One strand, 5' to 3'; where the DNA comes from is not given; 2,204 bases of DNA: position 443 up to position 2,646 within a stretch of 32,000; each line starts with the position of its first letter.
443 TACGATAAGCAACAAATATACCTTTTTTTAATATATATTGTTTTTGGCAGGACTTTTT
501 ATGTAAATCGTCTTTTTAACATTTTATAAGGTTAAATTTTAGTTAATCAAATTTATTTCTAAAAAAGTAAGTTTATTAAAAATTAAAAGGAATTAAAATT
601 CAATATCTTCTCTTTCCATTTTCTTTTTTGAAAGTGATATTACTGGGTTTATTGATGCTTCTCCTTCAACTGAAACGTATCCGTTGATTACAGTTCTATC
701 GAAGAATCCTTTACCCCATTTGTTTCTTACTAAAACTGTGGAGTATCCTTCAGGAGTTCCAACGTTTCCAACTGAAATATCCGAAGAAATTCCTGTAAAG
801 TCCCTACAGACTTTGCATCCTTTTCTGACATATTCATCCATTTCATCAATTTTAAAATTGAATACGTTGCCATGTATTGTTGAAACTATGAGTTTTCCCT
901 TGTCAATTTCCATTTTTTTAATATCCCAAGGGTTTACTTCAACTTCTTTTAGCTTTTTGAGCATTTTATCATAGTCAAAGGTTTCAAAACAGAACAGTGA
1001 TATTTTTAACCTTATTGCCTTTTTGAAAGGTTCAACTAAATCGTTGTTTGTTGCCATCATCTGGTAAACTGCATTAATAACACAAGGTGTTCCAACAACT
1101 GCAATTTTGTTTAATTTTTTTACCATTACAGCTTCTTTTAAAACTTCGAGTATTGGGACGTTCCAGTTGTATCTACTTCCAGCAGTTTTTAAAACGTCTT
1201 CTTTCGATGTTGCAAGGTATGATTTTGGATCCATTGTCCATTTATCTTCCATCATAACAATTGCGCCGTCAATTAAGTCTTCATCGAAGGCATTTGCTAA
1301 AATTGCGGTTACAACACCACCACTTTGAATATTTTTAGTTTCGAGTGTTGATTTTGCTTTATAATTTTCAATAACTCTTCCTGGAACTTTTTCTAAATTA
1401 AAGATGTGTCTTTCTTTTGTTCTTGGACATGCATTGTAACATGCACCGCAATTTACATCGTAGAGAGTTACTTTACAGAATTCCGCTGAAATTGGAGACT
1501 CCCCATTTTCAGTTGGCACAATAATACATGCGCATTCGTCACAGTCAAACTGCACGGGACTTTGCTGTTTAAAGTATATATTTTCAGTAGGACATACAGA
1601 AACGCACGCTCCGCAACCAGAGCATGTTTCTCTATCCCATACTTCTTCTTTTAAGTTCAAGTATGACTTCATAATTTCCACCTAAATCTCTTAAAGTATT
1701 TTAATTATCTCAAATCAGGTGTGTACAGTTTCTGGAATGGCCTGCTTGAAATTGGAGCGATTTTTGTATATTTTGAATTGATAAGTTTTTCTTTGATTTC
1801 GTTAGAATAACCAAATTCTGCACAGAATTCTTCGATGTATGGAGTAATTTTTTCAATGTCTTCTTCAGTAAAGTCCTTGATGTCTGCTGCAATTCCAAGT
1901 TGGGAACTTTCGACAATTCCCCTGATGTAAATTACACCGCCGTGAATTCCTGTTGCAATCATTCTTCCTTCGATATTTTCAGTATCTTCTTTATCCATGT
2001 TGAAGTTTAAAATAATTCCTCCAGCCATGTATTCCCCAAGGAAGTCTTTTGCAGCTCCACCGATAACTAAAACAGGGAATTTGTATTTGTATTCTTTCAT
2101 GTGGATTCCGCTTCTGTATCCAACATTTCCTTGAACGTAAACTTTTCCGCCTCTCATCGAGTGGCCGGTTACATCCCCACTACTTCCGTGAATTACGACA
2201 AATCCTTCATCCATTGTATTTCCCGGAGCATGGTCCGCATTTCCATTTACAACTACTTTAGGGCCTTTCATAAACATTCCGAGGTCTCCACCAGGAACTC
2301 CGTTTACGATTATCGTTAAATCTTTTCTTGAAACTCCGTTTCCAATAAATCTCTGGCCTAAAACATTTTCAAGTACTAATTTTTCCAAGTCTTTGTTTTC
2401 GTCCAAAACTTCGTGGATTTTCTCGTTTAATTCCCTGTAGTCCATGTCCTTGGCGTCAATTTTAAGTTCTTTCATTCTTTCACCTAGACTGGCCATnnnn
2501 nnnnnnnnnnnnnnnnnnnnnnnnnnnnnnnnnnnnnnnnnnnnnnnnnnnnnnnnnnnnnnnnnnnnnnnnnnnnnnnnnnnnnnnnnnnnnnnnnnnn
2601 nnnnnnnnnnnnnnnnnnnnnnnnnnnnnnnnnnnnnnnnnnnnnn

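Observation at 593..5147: Split glutamate synthase operon ending in an FrhB-like subunit: candidate F420-dependent GOGAT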

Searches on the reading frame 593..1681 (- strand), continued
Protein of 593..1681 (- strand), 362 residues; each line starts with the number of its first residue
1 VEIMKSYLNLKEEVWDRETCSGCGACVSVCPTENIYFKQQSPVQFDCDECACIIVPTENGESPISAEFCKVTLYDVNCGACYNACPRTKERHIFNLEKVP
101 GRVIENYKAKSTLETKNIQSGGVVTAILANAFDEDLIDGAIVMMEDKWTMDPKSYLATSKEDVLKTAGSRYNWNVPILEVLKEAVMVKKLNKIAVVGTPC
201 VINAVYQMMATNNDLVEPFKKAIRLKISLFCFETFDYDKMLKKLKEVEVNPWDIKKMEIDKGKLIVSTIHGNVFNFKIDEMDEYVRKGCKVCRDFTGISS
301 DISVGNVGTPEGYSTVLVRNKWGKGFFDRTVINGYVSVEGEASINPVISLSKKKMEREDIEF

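Call 54: fold_search(model_id=the predicted structure, library=pdb)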
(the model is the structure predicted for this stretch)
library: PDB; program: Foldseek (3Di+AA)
matches with E <= 10: 839; with E <= 0.001: 21
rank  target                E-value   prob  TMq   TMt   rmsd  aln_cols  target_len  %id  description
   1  8riu_B                5.6e-29  1.00  0.82  0.80   2.9       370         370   30  Crystal structure of the F420-reducing carbon monoxide dehydrogenase component from the ethanotroph Candidatus Ethanop (released 2024-10-02)
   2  8rja_E                5.5e-28  1.00  0.81  0.83   3.1       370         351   28  Crystal structure of the F420-reducing formylmethanofuran dehydrogenase complex from the ethanotroph Candidatus Ethano (released 2024-10-02)
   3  6qii_B                7.6e-26  1.00  0.66  0.81   2.3       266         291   33  Xenon derivatization of the F420-reducing [NiFe] hydrogenase complex from Methanosarcina barkeri (released 2019-10-23)
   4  6qgr_B                1.3e-25  1.00  0.66  0.81   2.3       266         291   33  The F420-reducing [NiFe] hydrogenase complex from Methanosarcina barkeri at the Nia-S state (released 2019-10-23)
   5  9r51_B                7.0e-25  1.00  0.67  0.85   2.0       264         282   32  Dimeric state of the F420-reducing hydrogenase from Methanothermococcus thermolithotrophicus in crystalline form 1 (released 2025-10-22)
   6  7npa_D                1.9e-24  1.00  0.74  0.44   3.8       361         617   28  Crystal structure of the Coenzyme F420-dependent sulfite reductase from Methanothermococcus thermolithotrophicus at 1. (released 2022-03-23)
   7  9r52_B                5.8e-24  1.00  0.64  0.82   2.5       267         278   31  Dimeric state of the F420-reducing hydrogenase from Methanothermococcus thermolithotrophicus in crystalline form 2 (released 2025-10-22)
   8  7np8_A                6.5e-24  1.00  0.73  0.44   3.8       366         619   29  Crystal structure of the Coenzyme F420-dependent sulfite reductase from Methanocaldococcus jannaschii at 2.3-A resolut (released 2022-03-23)
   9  7np8_B                7.3e-24  1.00  0.73  0.44   3.8       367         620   29  Crystal structure of the Coenzyme F420-dependent sulfite reductase from Methanocaldococcus jannaschii at 2.3-A resolut (released 2022-03-23)
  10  7npa_N                1.1e-23  1.00  0.74  0.44   3.9       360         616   29  Crystal structure of the Coenzyme F420-dependent sulfite reductase from Methanothermococcus thermolithotrophicus at 1. (released 2022-03-23)
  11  7npa_A                1.2e-23  1.00  0.74  0.44   3.7       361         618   28  Crystal structure of the Coenzyme F420-dependent sulfite reductase from Methanothermococcus thermolithotrophicus at 1. (released 2022-03-23)
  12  4ci0_C                1.6e-22  1.00  0.64  0.81   2.7       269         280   30  Electron cryo-microscopy of F420-reducing NiFe hydrogenase Frh (released 2014-02-26)
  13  5dqr_D                4.9e-17  1.00  0.56  0.50   3.1       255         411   17  The crystal structure of Arabidopsis 7-hydroxymethyl chlorophyll a reductase (HCAR) (released 2016-04-20)
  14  5dqr_A                1.3e-16  1.00  0.56  0.49   3.1       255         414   17  The crystal structure of Arabidopsis 7-hydroxymethyl chlorophyll a reductase (HCAR) (released 2016-04-20)
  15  8rvu_E                1.7e-16  1.00  0.59  0.56   3.0       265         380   22  CryoEM structure of the Elp-Hdr complex of Methanothermobacter marburgensis state 2 (composite structure) (released 2025-05-14)
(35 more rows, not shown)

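Call 56: search_protein_families(library=pfam, proteins=[L067:5783-7747:+, L067:7844-9928:+, L067:9498-10898:+, L067:10639-12033:+, L067:12169-13275:+, L067:13220-13969:+], max_evalue=0.00001)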
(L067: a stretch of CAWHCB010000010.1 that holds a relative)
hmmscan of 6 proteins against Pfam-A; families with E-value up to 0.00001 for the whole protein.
L067:5783-7747:+ (654 aa): 5 families
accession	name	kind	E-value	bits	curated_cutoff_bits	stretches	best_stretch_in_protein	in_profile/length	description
PF01565.28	FAD_binding_4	-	6.8e-33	113.7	26.4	1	71-203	1-133/139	FAD binding domain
PF13183.11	Fer4_8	-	8e-10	39.6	27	1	527-593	2-67/68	4Fe-4S dicluster domain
PF13534.11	Fer4_17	-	1.2e-07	32.6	22.2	1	529-595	1-61/61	4Fe-4S dicluster domain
PF13187.11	Fer4_9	-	4.9e-07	30.1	27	0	523-542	34-49/52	4Fe-4S dicluster domain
PF02913.24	FAD-oxidase_C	-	1.3e-06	28.8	21.2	0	289-405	57-186/248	FAD linked oxidases, C-terminal domain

L067:7844-9928:+ (694 aa): 1 family
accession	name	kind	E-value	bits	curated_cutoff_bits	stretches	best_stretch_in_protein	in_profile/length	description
PF01645.23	Glu_synthase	-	2.4e-14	53.7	20.4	1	285-368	257-340/369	Conserved region in glutamate synthase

L067:9498-10898:+ (466 aa): 4 families
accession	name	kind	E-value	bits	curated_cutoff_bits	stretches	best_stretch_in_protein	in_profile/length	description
PF01645.23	Glu_synthase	-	2.2e-90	304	20.4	1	28-338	51-362/369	Conserved region in glutamate synthase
PF01070.24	FMN_dh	-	4.5e-08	33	24.9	1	247-287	270-310/350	FMN-dependent dehydrogenase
PF00478.31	IMPDH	-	2.3e-06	27.3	25.6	1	203-280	166-237/345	IMP dehydrogenase / GMP reductase domain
PF03060.21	NMO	-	5.7e-06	26.4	28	1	209-285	162-228/331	Nitronate monooxygenase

L067:10639-12033:+ (464 aa): 1 family
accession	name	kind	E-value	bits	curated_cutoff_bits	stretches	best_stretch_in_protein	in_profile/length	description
PF13522.11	GATase_6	-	2e-06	28.3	27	1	209-277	9-77/130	Glutamine amidotransferase domain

L067:12169-13275:+ (368 aa): 0 families

L067:13220-13969:+ (249 aa): 0 families

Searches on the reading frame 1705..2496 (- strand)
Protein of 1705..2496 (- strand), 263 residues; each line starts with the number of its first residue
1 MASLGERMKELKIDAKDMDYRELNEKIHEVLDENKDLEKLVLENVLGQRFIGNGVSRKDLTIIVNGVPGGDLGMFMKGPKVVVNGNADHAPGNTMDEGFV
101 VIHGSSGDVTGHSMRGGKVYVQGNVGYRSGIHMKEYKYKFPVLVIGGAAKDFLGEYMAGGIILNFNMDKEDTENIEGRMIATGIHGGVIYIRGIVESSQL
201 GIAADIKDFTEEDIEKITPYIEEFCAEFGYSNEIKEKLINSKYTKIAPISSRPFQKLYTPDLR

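Call 3: search_protein_families(library=pfam, proteins=[window:1705-2496:-])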
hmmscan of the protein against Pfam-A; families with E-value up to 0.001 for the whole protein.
window:1705-2496:- (263 aa): 1 family
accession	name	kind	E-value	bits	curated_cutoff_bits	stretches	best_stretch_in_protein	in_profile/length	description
PF01493.24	GXGXG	-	9.5e-31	107.2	32.5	1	20-197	3-168/190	GXGXG motif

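Call 4: search_protein_families(library=ncbifam, proteins=[window:1705-2496:-])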
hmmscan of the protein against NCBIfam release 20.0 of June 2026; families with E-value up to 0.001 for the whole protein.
window:1705-2496:- (263 aa): 2 families
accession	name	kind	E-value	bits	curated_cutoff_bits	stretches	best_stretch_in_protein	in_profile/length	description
TIGR03122.1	one_C_dehyd_C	equivalog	7.1e-15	55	130.65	1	25-162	46-185/260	formylmethanofuran dehydrogenase subunit C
NF042910.1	FMH_DH_FwdC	exception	2.3e-13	49.8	340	1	23-196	46-212/271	tungsten-dependent formylmethanofuran dehydrogenase subunit FwdC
